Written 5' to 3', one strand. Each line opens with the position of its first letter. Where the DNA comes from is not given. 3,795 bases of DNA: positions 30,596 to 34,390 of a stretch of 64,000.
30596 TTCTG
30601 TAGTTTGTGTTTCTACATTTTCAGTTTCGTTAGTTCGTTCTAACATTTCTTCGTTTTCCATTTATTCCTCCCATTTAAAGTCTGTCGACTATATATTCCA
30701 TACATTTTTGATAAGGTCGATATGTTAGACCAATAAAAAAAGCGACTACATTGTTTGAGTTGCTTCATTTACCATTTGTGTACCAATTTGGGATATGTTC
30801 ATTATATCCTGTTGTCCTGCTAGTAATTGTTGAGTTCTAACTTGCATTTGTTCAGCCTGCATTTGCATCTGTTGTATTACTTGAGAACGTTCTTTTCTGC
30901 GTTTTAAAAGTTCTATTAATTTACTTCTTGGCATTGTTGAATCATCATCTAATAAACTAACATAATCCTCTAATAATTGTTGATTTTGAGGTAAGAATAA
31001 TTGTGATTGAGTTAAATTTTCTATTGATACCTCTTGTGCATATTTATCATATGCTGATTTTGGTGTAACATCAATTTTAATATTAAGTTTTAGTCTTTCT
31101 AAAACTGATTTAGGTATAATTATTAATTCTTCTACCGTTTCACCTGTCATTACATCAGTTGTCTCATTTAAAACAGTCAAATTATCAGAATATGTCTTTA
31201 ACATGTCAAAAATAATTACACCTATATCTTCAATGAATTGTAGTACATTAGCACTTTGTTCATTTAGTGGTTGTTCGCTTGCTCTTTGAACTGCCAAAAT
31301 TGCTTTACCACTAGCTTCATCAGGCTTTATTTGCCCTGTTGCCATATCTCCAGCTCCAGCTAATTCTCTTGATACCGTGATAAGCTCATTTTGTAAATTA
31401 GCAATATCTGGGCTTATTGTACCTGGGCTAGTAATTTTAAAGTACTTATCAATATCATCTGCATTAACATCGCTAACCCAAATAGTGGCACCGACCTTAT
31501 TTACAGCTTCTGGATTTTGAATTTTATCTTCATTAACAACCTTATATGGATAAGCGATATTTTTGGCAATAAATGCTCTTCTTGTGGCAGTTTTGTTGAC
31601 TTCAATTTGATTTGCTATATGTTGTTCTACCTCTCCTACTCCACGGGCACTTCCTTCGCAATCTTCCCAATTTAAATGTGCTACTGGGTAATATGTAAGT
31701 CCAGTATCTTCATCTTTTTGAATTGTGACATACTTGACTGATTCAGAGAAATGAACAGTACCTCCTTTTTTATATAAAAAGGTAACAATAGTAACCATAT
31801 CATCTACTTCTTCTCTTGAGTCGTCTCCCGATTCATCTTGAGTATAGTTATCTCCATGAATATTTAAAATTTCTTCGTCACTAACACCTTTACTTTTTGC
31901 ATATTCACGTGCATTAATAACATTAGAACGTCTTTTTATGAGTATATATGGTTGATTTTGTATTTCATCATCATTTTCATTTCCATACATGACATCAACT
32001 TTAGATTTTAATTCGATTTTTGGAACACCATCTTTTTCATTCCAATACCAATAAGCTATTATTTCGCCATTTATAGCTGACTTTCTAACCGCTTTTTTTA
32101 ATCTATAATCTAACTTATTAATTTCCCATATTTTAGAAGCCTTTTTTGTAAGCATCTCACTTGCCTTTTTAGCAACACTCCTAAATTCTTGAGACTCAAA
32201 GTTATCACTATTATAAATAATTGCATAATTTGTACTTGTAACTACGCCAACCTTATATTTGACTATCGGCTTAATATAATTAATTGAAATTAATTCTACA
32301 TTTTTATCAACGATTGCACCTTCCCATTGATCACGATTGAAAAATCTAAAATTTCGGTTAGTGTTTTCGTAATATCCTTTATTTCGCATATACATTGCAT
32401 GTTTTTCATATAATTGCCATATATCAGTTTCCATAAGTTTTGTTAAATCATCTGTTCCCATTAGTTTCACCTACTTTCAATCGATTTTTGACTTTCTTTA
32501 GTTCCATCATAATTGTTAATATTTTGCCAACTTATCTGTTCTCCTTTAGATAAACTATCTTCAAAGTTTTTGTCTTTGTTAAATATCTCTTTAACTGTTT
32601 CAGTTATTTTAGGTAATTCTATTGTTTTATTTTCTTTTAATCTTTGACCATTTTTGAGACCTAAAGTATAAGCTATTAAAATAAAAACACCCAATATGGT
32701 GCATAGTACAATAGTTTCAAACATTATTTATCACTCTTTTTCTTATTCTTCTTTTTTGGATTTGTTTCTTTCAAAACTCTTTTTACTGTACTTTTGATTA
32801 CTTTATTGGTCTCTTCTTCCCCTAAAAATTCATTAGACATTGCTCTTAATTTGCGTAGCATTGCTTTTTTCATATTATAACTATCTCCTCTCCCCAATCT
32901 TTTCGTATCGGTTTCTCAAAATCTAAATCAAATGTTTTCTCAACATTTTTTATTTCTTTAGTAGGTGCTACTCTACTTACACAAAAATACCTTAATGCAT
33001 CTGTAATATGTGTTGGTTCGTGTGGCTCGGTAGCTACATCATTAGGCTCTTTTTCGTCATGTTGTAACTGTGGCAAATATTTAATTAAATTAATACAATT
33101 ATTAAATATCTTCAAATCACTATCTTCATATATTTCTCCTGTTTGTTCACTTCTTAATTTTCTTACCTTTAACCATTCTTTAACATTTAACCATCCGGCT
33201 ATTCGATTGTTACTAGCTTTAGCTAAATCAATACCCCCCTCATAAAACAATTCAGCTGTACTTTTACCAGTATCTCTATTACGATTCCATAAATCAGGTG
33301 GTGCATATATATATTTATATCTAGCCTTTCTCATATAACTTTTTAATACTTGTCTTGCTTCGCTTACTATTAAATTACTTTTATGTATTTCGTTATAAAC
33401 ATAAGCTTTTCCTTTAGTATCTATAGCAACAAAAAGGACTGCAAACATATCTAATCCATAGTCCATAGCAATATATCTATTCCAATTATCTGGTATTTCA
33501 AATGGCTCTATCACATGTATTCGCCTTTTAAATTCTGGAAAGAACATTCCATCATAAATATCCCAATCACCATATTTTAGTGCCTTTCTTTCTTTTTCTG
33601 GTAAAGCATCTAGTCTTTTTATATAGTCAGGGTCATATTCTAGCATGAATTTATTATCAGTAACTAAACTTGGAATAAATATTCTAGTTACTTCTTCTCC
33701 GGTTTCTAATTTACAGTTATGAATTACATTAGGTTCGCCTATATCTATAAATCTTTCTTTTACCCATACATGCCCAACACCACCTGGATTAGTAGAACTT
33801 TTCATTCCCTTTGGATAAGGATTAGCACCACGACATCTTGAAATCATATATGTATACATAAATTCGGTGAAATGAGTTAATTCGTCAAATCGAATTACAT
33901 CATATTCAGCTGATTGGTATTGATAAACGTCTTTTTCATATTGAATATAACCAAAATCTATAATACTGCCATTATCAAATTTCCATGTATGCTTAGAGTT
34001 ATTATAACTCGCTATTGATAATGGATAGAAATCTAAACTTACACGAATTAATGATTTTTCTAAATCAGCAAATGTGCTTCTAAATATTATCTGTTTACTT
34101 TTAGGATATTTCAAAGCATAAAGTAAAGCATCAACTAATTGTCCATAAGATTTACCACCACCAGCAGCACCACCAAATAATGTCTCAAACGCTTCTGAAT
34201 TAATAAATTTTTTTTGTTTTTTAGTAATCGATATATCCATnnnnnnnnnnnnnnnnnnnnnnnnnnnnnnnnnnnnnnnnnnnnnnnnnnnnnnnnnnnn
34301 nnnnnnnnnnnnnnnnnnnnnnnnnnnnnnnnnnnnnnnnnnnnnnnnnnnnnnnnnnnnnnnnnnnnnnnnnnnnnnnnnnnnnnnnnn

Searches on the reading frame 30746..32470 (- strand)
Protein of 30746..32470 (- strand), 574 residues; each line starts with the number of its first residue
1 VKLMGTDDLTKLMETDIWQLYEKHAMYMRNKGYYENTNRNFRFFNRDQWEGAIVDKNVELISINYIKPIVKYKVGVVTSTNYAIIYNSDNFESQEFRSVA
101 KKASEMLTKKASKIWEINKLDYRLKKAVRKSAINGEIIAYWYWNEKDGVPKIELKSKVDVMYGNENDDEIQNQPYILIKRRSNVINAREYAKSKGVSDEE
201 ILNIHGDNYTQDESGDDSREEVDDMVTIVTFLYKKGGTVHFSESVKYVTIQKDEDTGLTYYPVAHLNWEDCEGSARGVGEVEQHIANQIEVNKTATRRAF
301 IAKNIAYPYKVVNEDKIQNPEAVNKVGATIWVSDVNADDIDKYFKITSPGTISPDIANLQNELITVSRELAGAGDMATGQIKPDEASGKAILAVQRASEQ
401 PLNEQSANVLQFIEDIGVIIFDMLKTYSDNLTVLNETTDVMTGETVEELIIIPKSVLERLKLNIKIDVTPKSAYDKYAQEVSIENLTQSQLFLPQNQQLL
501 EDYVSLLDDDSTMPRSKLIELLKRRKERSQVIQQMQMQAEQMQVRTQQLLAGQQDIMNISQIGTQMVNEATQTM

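Call 54: search_protein_families(library=phrogs, proteins=[window:30746-32470:-], max_evalue=0.00001)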
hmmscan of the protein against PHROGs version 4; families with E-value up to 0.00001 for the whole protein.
window:30746-32470:- (574 aa): 2 families
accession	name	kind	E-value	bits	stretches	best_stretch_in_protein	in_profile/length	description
phrog_156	-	head and packaging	1.3e-21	77.7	1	268-558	303-595/681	portal protein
phrog_332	-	connector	2.6e-06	27.1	1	99-565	103-547/560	head-tail adaptor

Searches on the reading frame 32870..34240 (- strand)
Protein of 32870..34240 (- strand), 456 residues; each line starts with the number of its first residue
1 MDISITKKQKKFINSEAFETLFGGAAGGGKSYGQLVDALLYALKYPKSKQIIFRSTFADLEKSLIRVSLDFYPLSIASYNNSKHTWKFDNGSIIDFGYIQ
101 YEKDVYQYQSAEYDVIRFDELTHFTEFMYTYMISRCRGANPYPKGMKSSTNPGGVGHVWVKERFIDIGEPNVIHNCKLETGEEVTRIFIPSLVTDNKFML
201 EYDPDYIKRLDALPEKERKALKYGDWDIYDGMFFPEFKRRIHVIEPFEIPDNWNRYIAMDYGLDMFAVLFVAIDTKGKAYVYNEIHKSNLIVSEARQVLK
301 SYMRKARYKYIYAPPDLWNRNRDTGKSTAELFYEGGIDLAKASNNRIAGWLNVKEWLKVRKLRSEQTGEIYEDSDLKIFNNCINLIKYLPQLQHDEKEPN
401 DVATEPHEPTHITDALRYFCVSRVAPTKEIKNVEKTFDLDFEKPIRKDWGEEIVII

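Call 54: search_protein_families(library=phrogs, proteins=[window:32870-34240:-], max_evalue=0.00001)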
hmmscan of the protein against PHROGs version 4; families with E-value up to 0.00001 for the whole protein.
window:32870-34240:- (456 aa): 6 families
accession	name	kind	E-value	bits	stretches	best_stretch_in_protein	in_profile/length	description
phrog_979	-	head and packaging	1.5e-49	170.2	1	6-230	155-410/642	terminase large subunit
phrog_2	-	head and packaging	6.7e-32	112.1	1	6-427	267-596/807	terminase large subunit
phrog_9526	-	head and packaging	2.2e-14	54.5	1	7-153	13-166/280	terminase large subunit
phrog_5653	-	head and packaging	3.7e-14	53.9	1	224-433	1-191/199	terminase large subunit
phrog_10250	-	head and packaging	1.8e-11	45.2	1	220-433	12-225/228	terminase large subunit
phrog_3717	-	head and packaging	3.5e-07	31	1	3-271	9-268/277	terminase large subunit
